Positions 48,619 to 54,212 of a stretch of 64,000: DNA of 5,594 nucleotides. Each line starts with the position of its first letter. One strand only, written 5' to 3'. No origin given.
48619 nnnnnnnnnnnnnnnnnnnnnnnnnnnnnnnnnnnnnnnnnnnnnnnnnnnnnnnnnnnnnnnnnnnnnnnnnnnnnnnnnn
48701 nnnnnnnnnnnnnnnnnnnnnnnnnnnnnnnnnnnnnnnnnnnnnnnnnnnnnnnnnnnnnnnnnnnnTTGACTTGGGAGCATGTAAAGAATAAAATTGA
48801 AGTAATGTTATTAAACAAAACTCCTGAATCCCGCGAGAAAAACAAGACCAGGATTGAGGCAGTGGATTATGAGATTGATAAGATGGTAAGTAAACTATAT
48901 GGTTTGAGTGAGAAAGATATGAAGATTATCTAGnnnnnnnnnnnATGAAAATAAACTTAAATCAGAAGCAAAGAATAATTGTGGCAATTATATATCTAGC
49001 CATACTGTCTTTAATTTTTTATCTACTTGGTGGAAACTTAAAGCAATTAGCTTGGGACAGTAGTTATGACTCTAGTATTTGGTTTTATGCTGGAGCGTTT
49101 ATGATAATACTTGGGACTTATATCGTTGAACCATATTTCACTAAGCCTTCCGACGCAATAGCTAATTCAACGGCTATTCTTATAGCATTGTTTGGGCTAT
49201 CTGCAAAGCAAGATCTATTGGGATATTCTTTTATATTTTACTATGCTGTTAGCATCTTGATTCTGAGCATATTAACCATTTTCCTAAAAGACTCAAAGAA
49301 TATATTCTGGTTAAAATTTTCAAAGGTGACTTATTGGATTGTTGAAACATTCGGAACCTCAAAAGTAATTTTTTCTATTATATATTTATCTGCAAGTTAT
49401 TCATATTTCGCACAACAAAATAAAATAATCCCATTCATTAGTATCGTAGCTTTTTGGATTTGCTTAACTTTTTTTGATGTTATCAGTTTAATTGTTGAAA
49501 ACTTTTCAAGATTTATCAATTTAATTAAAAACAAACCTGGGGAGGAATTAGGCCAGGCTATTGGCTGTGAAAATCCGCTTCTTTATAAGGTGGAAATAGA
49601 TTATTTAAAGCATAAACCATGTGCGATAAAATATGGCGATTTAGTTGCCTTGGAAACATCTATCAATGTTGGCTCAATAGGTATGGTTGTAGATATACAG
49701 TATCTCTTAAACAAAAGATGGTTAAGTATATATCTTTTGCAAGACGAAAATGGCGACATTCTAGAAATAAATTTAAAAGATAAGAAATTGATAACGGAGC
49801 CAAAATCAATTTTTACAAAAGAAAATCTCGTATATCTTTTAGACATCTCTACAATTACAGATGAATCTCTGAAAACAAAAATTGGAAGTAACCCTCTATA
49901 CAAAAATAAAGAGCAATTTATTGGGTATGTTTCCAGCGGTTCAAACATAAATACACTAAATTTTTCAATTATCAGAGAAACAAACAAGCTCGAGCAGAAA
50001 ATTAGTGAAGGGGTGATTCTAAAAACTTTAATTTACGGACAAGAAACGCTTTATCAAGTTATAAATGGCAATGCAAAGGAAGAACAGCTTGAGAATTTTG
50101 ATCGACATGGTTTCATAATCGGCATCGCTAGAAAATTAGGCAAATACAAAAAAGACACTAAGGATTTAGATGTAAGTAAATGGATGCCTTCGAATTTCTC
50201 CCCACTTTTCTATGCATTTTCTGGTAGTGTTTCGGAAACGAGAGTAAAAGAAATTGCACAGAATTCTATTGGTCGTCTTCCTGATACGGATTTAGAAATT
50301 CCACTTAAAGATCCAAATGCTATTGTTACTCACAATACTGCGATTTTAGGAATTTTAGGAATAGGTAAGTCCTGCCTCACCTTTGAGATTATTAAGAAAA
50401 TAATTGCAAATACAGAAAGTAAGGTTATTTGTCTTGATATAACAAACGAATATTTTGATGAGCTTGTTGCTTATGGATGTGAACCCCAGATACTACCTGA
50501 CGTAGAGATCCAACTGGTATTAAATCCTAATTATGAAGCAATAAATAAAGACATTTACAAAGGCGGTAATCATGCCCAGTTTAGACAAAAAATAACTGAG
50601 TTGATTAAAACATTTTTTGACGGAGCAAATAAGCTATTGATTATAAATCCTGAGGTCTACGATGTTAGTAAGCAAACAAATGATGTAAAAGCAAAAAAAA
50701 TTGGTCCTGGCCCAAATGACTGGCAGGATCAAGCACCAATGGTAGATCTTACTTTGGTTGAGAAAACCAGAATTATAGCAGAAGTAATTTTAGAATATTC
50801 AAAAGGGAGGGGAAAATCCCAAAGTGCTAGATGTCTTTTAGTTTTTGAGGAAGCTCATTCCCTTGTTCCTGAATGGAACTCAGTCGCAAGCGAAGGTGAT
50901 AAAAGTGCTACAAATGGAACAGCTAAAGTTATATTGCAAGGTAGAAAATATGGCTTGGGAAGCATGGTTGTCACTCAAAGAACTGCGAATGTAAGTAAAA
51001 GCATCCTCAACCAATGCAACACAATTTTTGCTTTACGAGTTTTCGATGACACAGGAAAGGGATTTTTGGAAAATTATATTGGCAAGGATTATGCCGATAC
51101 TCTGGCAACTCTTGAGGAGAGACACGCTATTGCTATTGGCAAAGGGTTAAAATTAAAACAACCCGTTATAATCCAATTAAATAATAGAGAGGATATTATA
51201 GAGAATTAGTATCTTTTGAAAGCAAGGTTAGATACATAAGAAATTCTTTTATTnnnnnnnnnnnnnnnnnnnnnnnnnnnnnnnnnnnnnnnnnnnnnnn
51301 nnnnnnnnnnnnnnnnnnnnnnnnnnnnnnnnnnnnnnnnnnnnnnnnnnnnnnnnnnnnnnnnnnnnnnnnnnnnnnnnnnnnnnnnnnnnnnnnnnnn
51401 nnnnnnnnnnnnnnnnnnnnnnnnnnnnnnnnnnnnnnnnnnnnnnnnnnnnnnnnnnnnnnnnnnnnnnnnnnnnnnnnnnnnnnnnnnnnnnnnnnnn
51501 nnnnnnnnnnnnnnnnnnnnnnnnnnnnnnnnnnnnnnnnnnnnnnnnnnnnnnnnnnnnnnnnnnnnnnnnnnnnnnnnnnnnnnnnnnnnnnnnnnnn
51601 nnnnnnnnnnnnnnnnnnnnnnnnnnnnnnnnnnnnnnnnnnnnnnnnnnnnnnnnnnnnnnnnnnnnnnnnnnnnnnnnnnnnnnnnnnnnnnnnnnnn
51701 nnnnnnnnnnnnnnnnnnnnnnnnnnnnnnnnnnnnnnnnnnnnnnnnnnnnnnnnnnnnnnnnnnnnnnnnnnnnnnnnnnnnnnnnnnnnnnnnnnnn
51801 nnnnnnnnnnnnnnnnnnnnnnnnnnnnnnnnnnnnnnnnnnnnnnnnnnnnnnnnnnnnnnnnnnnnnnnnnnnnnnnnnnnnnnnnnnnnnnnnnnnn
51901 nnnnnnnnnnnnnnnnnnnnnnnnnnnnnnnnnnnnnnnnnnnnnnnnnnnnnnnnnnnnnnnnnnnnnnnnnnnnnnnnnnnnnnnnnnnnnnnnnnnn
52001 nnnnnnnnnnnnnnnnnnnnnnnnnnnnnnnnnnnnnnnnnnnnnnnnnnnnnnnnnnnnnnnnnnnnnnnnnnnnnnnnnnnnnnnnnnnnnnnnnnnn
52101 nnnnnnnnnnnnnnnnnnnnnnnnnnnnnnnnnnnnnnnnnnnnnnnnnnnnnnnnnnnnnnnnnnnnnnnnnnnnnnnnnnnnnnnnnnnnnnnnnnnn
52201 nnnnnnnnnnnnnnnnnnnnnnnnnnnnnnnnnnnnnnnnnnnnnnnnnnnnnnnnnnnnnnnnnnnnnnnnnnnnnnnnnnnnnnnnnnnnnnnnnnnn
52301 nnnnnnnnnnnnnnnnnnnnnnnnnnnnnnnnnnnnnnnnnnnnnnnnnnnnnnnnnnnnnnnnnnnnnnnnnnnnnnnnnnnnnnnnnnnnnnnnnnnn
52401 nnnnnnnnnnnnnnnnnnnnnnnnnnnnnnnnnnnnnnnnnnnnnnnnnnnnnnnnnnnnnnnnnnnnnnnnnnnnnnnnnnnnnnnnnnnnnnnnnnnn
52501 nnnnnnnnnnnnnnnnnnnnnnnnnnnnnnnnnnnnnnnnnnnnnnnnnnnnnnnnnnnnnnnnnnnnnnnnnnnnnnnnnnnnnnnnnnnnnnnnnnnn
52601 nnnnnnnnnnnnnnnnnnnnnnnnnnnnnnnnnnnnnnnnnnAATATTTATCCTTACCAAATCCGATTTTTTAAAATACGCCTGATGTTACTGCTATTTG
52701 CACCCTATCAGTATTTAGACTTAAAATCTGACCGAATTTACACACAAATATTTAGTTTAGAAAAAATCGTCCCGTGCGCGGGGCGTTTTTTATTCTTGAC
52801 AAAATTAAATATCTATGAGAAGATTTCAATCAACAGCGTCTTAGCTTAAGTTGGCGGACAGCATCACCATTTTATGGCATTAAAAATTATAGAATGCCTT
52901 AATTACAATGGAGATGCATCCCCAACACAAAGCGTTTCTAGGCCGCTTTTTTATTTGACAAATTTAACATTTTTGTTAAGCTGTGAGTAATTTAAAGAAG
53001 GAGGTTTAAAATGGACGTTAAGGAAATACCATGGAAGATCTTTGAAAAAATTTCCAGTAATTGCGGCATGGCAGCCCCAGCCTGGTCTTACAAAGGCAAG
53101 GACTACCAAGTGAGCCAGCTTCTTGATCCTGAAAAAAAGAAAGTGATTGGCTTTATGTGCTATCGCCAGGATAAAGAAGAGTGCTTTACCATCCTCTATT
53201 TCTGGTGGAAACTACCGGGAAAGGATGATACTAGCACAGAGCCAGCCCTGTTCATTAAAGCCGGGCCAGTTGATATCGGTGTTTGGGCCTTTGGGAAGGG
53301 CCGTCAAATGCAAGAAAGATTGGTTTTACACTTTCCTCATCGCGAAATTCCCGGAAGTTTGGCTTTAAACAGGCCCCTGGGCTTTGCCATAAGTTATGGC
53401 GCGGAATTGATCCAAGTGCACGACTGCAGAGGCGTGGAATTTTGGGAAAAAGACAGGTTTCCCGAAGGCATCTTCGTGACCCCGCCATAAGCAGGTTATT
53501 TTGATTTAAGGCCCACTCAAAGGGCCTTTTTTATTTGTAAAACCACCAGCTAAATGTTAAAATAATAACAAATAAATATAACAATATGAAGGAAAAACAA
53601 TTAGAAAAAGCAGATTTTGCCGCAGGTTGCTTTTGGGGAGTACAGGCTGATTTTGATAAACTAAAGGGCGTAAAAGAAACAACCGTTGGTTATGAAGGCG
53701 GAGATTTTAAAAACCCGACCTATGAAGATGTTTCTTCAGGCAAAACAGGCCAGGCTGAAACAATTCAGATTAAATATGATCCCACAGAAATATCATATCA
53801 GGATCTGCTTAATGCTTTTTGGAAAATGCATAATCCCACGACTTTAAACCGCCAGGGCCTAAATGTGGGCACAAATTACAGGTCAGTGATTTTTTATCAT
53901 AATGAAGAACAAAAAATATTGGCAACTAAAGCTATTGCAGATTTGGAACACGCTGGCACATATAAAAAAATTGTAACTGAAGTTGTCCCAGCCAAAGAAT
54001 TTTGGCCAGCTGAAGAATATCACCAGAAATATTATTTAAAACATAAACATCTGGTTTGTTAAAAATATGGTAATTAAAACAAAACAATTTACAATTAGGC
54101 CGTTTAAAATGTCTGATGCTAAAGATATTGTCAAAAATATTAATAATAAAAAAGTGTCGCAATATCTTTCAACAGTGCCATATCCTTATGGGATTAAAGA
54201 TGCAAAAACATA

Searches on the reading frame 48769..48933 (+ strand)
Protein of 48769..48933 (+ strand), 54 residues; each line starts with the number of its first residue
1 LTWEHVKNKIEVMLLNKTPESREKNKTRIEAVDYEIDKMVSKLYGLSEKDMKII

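Call 3: search_protein_families(library=pfam, proteins=[window:48769-48933:+], max_evalue=0.01)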
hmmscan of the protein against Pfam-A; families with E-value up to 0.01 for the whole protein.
window:48769-48933:+ (54 aa): 0 families

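Call 4: search_protein_families(library=ncbifam, proteins=[window:48769-48933:+], max_evalue=0.01)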
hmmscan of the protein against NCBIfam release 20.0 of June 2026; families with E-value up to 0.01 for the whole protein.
window:48769-48933:+ (54 aa): 0 families

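Call 7: search_protein_families(library=padloc, proteins=[window:48769-48933:+], max_evalue=0.01)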
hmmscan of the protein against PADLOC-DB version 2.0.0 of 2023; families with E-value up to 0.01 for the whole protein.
window:48769-48933:+ (54 aa): 2 families
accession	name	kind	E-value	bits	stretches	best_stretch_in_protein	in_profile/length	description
PDLC03609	REase_MTase_IIG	-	0.00025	16.9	1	23-54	1030-1061/1066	Type IIG restriction enzyme-methyltransferase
PDLC03630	REase_MTase_IIG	-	0.0024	13.7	1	17-52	1054-1089/1100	Type IIG restriction enzyme-methyltransferase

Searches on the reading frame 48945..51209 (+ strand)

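Call 3: search_protein_families(library=pfam, proteins=[window:48945-51209:+], max_evalue=0.01)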
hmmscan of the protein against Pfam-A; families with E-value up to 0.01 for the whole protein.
window:48945-51209:+ (754 aa): 1 family
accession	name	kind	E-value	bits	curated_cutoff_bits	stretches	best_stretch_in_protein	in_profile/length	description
PF01935.23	DUF87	-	2.2e-08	34.9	23.2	1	442-507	3-68/220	Helicase HerA, central domain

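Call 4: search_protein_families(library=ncbifam, proteins=[window:48945-51209:+], max_evalue=0.01)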
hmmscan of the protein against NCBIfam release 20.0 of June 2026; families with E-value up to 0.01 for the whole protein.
window:48945-51209:+ (754 aa): 5 families
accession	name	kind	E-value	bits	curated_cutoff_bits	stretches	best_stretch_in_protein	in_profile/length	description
NF042943.1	HerA_antiphage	equivalog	1e-17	64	800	2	595-745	407-549/566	anti-phage-associated helicase HerA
NF042944.1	HerA_antiphage_2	equivalog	2.7e-16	59.5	850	1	626-747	425-544/576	anti-phage-associated helicase HerA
NF040819.1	helicase_HerA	equivalog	5.8e-12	44.9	970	1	625-745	399-514/561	DNA double-strand break repair helicase HerA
NF040937.1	HerA_Thermprot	equivalog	2.4e-11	42.7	800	1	623-746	344-462/487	DNA double-strand break repair helicase HerA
NF033849.1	ser_rich_anae_1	subfamily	2.6e-07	28.4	650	1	625-702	1010-1093/1163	serine-rich protein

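Call 7: search_protein_families(library=padloc, proteins=[window:48945-51209:+], max_evalue=0.01)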
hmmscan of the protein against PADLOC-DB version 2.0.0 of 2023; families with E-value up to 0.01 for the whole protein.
window:48945-51209:+ (754 aa): 11 families
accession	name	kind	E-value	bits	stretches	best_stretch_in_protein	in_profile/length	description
PDLC04105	HerA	-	9.2e-28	95.1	2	611-746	401-538/576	-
PDLC02185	HerA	-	3.7e-20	70.2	2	594-744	418-560/585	-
PDLC04100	HerA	-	2.1e-19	67.6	2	575-744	382-556/580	-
PDLC04098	HerA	-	2.8e-17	60.5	1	608-747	507-648/686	-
PDLC04106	HerA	-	2.9e-16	57.1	1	608-747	488-630/667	-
PDLC02188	HerA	-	6e-16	56.4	1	627-746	426-543/578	-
PDLC04104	HerA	-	1e-14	52.1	1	611-737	202-330/379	-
PDLC04102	HerA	-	2.8e-14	50.4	1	608-741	484-617/654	-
PDLC04103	HerA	-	7.9e-14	48.9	2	611-745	423-556/579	-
PDLC01055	HerA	-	4.4e-10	37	2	615-701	403-483/532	Type III coevolved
PDLC04140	mad8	-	3e-09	34.8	1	463-741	28-295/314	mads_8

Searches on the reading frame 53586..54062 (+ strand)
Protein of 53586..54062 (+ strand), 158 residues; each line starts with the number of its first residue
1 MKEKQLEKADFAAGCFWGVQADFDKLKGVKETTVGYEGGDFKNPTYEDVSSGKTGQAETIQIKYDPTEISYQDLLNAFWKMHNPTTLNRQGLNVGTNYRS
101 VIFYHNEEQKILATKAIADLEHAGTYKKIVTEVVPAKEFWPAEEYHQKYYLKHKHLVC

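Call 20: search_protein_families(library=pfam, proteins=[window:53586-54062:+], max_evalue=0.001)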
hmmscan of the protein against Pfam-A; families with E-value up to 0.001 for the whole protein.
window:53586-54062:+ (158 aa): 1 family
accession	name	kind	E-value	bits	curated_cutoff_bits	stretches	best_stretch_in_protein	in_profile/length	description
PF01625.27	PMSR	-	1.9e-61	207.2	23.7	1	9-156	2-150/153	Peptide methionine sulfoxide reductase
